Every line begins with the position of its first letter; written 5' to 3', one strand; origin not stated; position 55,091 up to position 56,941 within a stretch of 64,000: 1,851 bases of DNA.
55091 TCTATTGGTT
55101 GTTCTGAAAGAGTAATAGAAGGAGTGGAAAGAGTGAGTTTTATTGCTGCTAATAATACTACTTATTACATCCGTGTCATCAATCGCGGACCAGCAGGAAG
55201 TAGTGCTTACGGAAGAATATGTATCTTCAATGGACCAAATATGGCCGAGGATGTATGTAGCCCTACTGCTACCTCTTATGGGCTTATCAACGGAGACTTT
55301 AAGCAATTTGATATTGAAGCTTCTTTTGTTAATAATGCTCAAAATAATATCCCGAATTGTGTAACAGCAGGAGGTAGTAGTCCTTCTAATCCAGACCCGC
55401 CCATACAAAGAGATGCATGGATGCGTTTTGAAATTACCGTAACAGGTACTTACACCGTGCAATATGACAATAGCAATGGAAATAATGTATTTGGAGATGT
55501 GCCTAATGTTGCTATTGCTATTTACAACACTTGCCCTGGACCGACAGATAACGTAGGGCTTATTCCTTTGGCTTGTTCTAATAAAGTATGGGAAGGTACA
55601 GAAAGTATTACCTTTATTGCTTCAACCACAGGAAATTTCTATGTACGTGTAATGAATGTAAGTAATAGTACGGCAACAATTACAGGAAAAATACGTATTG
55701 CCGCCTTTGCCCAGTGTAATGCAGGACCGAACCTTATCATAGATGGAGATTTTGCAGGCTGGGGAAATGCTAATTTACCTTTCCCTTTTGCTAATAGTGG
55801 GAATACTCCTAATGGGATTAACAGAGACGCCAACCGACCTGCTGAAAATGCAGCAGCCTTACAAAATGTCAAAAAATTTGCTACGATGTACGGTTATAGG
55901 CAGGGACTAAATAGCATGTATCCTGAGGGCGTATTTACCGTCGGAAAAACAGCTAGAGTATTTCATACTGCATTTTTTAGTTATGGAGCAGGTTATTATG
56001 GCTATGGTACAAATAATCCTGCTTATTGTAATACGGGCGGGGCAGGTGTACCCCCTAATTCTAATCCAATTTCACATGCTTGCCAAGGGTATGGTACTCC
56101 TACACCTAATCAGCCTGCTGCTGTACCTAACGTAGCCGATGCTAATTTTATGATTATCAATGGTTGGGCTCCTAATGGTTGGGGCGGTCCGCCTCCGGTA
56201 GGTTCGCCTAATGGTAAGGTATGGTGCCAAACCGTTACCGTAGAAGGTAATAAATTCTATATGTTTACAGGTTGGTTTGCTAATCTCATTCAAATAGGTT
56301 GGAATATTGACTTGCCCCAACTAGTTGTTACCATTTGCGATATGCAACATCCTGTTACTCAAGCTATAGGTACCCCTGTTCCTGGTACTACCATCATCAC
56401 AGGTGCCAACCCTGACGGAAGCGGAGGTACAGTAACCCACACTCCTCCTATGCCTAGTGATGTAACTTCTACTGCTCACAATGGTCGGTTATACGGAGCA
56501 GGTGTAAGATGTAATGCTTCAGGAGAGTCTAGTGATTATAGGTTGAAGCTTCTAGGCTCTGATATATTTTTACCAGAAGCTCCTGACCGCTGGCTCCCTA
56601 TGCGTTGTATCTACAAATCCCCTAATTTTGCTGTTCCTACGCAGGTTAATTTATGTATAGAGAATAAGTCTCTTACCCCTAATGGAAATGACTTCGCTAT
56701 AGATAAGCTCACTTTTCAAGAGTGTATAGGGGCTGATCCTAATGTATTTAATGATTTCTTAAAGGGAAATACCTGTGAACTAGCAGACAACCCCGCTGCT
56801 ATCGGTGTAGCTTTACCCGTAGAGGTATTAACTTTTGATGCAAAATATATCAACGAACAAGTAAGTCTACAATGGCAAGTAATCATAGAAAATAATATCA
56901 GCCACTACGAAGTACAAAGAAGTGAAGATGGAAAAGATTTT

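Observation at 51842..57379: Giant T9SS cargo with eight tandem Cys-bearing PPC-like repeats and a unique Gly/Asn-rich module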

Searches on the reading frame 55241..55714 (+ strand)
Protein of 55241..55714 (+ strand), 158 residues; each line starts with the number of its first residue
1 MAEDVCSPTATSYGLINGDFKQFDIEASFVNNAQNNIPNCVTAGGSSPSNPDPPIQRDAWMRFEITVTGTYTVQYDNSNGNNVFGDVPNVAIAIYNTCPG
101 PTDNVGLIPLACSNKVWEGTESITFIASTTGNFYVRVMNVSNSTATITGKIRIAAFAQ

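Call 7: search_protein_families(library=pfam, proteins=[window:55241-55714:+], max_evalue=10)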
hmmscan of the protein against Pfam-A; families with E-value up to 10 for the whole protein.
seq(158 aa): 3 families
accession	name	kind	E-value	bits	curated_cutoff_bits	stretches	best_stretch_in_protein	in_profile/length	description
PF12888.12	Lipid_bd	-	0.01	16.1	25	1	67-106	12-51/141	Lipid-binding putative hydrolase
PF23616.1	Ig_GEX2_N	-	0.14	12.7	27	1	118-141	70-93/105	GEX2 N-terminal Ig-like domain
PF20625.3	WW_USP8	-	0.35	11.2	23.8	1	60-72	8-20/33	USP8 WW domain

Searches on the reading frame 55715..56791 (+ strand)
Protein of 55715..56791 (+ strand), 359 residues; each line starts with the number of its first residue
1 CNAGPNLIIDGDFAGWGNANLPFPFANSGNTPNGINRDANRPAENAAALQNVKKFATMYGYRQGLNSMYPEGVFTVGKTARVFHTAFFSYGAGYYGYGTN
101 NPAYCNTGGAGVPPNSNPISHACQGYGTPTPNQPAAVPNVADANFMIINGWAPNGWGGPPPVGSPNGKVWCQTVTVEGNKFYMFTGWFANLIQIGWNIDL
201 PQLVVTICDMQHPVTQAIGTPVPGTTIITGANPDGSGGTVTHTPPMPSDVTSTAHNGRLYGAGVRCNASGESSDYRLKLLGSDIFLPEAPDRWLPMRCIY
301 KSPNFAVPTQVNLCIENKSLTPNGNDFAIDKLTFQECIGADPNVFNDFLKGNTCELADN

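Call 7: search_protein_families(library=pfam, proteins=[window:55715-56791:+], max_evalue=10)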
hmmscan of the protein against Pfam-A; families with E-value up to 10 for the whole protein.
seq(359 aa): 0 families

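Call 9: find_homologous_proteins(query=window:55715-56791:+)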
Query seq(359 aa): 1268 candidates shared short words with the query, none scored E <= 0.001.

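Call 17: search_protein_representatives(protein=window:55715-56791:+)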
Query: 359 residues. Proteins with E-value up to 0.001 (for the whole library): 74; up to 1e-10: 42; up to 1e-30: 35. The best 74 are listed.
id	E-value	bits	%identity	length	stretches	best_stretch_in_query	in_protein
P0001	7.5e-250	845.2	100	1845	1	1-359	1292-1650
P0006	1.2e-60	222.3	46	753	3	239-358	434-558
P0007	2.1e-59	218.2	45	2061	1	4-358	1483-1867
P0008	2.2e-53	198.3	46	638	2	84-359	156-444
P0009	7.3e-51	190.1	44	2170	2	29-358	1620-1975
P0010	2.0e-50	188.6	43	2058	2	64-359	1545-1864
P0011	2.3e-50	188.4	44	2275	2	59-359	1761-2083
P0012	3.5e-48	181.2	42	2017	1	1-359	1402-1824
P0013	1.7e-47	179.0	44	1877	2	56-359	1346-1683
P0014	4.0e-47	177.7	43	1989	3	242-358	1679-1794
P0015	5.6e-47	177.3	45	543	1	62-359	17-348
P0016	9.8e-47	176.5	42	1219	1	1-358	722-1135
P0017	7.6e-46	173.5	43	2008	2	60-357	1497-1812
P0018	1.6e-45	172.5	43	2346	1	63-359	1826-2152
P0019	2.5e-45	171.8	40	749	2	67-358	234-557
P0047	3.4e-10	56.2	39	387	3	280-339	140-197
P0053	3.3e-07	46.3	34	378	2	281-340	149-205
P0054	4.0e-06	42.8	34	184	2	278-349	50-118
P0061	5.1e-05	39.1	34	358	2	282-352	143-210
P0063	1.0e-04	38.1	42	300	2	297-340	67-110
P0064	1.1e-04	38.1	40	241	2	164-191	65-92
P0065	1.5e-04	37.6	34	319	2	279-338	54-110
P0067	1.7e-04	37.4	42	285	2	304-336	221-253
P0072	3.9e-04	36.2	44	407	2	137-193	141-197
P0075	5.3e-04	35.8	37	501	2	279-344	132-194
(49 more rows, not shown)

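Call 21: search_protein_families(library=pfam, proteins=[P0047, P0053, P0061, P0063, P0064, P0065, P0067, P0072, P0075, P0054], max_evalue=0.01)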
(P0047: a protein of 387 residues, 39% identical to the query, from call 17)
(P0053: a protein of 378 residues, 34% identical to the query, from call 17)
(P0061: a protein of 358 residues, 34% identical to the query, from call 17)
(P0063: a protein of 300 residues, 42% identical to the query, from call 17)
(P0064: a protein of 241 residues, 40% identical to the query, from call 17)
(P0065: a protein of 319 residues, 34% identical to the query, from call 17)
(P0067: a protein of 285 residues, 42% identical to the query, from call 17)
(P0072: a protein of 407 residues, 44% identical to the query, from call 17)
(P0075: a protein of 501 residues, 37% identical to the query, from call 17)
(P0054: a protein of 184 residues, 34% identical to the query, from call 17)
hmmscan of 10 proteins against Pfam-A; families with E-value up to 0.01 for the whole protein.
P0047 (387 aa): 0 families

P0053 (378 aa): 0 families

P0061 (358 aa): 1 family
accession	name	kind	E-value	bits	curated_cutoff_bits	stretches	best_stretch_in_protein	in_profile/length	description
PF13585.12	CHU_C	-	3.4e-11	43.6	27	1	274-344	3-76/86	CHU_C Type IX secretion signal domain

P0063 (300 aa): 3 families
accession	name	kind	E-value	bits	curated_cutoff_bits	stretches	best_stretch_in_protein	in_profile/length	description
PF13585.12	CHU_C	-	1.2e-15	57.9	27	1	209-296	3-84/86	CHU_C Type IX secretion signal domain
PF13860.13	FlgD_ig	-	0.00035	20.9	27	1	224-280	12-73/79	FlgD Ig-like domain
PF13517.12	FG-GAP_3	-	0.005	17.8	26.9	0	216-261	3-40/61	FG-GAP-like repeat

P0064 (241 aa): 1 family
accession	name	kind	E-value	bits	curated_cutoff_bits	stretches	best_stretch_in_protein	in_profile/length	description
PF13585.12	CHU_C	-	2.2e-06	28.1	27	1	188-230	3-44/86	CHU_C Type IX secretion signal domain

P0065 (319 aa): 0 families

P0067 (285 aa): 1 family
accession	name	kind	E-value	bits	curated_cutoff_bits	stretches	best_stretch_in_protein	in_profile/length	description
PF02018.23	CBM_4_9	-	8.7e-06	26.6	25.9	1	88-197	2-87/136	Carbohydrate binding domain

P0072 (407 aa): 1 family
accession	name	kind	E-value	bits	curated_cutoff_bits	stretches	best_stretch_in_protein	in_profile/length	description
PF02018.23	CBM_4_9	-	0.0032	18.3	25.9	0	100-251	3-133/136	Carbohydrate binding domain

P0075 (501 aa): 2 families
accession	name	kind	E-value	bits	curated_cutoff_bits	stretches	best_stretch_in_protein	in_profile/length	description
PF18911.6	PKD_4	-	1.3e-34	118.6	27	3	210-275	12-81/85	PKD domain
PF00801.26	PKD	-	6.4e-22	77.8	23.5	3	295-349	12-69/80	PKD domain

P0054 (184 aa): 0 families

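Call 32: predict_structure(alignment_id=A2)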
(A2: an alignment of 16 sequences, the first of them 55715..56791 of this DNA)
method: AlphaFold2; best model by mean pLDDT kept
length: 359 residues; sequences in the alignment: 16
mean_pLDDT: 70.5   pTM: 0.78
mean pLDDT of the five models: 70.5, 68.6, 68.2, 67.4, 65.7
residues with pLDDT >= 90: 52; 70-90: 152; 50-70: 98; < 50: 57
segments of 3 or more residues with pLDDT < 50: 21-44, 97-100, 113-122, 124-127, 129-134, 252-256
pLDDT, mean of each block of 10 residues (from residue 1): 92 73 36 33 54 77 62 66 64 59 55 43 47 58 80 64 78 91 91 73 87 60 78 72 75 58 79 77 72 84 84 86 78 94 86 72
secondary structure, 60 per line:
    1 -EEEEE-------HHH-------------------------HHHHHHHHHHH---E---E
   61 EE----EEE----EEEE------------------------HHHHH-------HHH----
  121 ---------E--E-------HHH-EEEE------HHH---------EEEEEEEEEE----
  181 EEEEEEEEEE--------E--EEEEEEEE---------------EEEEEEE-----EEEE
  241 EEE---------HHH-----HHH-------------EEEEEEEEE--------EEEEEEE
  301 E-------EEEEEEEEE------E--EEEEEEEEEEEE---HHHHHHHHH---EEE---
elements in order: E2-6 H42-52 E60-62 E67-69 E74-77 H102-106 E145-148 E167-176 E181-190 E202-209 E225-231 E237-243 E277-285 E294-301 E309-317 E327-338 H342-350 E354-356

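Call 50: find_homologous_proteins(query=A2, max_evalue=0.00001)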
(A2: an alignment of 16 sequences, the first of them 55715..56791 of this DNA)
Query A2 (16 sequences) (359 aa, profile of the alignment): 198 proteins with E <= 0.00001 among 7334 candidates; the best 120 are listed.
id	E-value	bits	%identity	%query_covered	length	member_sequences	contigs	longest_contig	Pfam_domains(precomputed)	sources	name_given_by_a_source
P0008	1.6e-143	497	33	100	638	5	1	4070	PF18962.8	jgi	-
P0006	3.7e-89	318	39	81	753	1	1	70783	PF18962.8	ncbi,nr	ncbi:MAG: T9SS type A sorting domain-containing protein, partial [Microscillaceae bacterium]|nr:T9SS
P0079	2.1e-80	289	40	64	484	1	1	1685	PF18962.8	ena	-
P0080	5.2e-43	166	37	17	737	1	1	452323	PF18962.8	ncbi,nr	ncbi:MAG: T9SS type A sorting domain-containing protein [Flavipsychrobacter sp.]|nr:T9SS type A sort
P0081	2.8e-24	104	30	18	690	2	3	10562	PF00801.27,PF13585.13,PF18911.7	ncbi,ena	-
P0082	4.5e-24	104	28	19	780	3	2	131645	PF13585.13,PF13385.14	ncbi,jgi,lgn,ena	jgi:gliding motility-associated-like protein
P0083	6.8e-24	103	29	22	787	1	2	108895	PF00801.27,PF13585.13,PF18911.7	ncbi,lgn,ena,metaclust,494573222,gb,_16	metaclust:\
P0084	1.5e-22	99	30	22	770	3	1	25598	PF00801.27,PF13585.13,PF18911.7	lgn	-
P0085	1.5e-22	98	31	18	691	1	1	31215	PF00801.27,PF13585.13,PF18911.7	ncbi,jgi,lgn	-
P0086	2.3e-22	98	25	38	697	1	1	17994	PF00801.27,PF13585.13,PF18911.7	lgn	-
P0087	3.0e-22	98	33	18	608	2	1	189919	PF00801.27,PF13585.13,PF19081.7,PF18911.7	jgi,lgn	jgi:gliding motility-associated-like protein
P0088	3.2e-22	97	27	19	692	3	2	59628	PF00801.27,PF13585.13,PF18911.7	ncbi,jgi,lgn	-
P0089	5.2e-22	97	27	19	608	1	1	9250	PF13585.13,PF18911.7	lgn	-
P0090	8.4e-22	96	28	18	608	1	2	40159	PF00801.27,PF13585.13,PF18911.7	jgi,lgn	-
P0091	1.0e-21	96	30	18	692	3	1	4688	PF00801.27,PF13585.13,PF18911.7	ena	-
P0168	1.5e-15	75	45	8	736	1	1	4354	PF13573.13,PF18962.8,PF02018.24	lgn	-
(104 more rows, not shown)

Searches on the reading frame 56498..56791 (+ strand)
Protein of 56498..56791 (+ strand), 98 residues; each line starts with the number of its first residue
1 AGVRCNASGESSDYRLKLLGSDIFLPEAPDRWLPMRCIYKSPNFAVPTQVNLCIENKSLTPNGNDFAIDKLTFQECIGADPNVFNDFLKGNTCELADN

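Call 45: find_related_loci(query=A4, collection=genome_contigs, flank=10000)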
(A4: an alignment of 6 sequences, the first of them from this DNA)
Query A4 (98 aa) in genome_contigs; peptide patterns used: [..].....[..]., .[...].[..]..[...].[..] (x = any residue, [..] = any of these).
179 stretches matched a pattern; 35 encode a relative of the query (tblastn E <= 1e-3); 34 distinct loci.
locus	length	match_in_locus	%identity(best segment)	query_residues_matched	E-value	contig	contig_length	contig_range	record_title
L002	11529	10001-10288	53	1-98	9e-32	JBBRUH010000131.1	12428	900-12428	MAG: Cytophagales bacterium isolate La3_concoct.176 La3_concoct.176_K_1535294_L_12428_cov_12.0000, whole genome shotgun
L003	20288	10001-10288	51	1-98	2e-31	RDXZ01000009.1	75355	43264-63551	MAG: Bacteroidetes bacterium isolate PH2015_09S_30_10 PH2015_09S_scaffold_12, whole genome shotgun sequence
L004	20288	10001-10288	53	1-98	4e-31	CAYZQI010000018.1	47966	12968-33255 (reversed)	MAG TPA_asm: uncultured Cytophagaceae bacterium isolate SRP141376_co5_355 genome assembly, contig: NODE_1626_length_4796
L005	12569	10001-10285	51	1-97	1e-29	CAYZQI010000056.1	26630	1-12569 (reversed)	MAG TPA_asm: uncultured Cytophagaceae bacterium isolate SRP141376_co5_355 genome assembly, contig: NODE_4272_length_2663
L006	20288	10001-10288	51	1-98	1e-29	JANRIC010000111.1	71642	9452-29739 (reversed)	MAG: Microscillaceae bacterium isolate bins.15 k141_1560013, whole genome shotgun sequence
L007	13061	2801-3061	52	10-98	3e-29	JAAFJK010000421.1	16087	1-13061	MAG: Cytophagales bacterium isolate bin9.concoct.b28b32b33.015 WN_Cytophagales_9_scaffold_281, whole genome shotgun sequ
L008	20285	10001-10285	51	1-97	5e-29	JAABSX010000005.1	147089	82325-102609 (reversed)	MAG: Microscillaceae bacterium isolate S19.Bin083 NODE_5_length_147089_cov_9.67826, whole genome shotgun sequence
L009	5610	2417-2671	53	10-96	6e-29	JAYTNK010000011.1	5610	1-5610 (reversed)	MAG: Cytophagales bacterium isolate GFS_3895 GFS_3895_10, whole genome shotgun sequence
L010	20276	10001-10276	49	5-98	2e-28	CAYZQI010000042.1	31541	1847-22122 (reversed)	MAG TPA_asm: uncultured Cytophagaceae bacterium isolate SRP141376_co5_355 genome assembly, contig: NODE_3278_length_3154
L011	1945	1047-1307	52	10-98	8e-29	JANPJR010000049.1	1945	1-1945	MAG: Cytophagales bacterium isolate VAR_61_metabat_367 VAR_61_k141_2337473, whole genome shotgun sequence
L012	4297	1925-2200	49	5-98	1e-28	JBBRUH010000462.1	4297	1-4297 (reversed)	MAG: Cytophagales bacterium isolate La3_concoct.176 La3_concoct.176_K_2136676_L_4297_cov_10.0000, whole genome shotgun s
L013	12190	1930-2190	52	10-98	2e-28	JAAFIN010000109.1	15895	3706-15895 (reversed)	MAG: Cytophagales bacterium isolate bin16.concoct.ball.085 WN_Cytophagales_8_scaffold_110, whole genome shotgun sequence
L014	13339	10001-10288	51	1-96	2e-28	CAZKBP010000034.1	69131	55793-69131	MAG TPA_asm: uncultured Cytophagaceae bacterium isolate SRP128890_co1_134 genome assembly, contig: NODE_654_length_69131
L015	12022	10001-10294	52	1-98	6e-28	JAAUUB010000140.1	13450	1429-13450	MAG: Microscillaceae bacterium isolate SM2_1_3 NODE_1316_length_13450_cov_3.410193, whole genome shotgun sequence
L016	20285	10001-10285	48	1-97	9e-28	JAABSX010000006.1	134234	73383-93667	MAG: Microscillaceae bacterium isolate S19.Bin083 NODE_6_length_134234_cov_8.1223, whole genome shotgun sequence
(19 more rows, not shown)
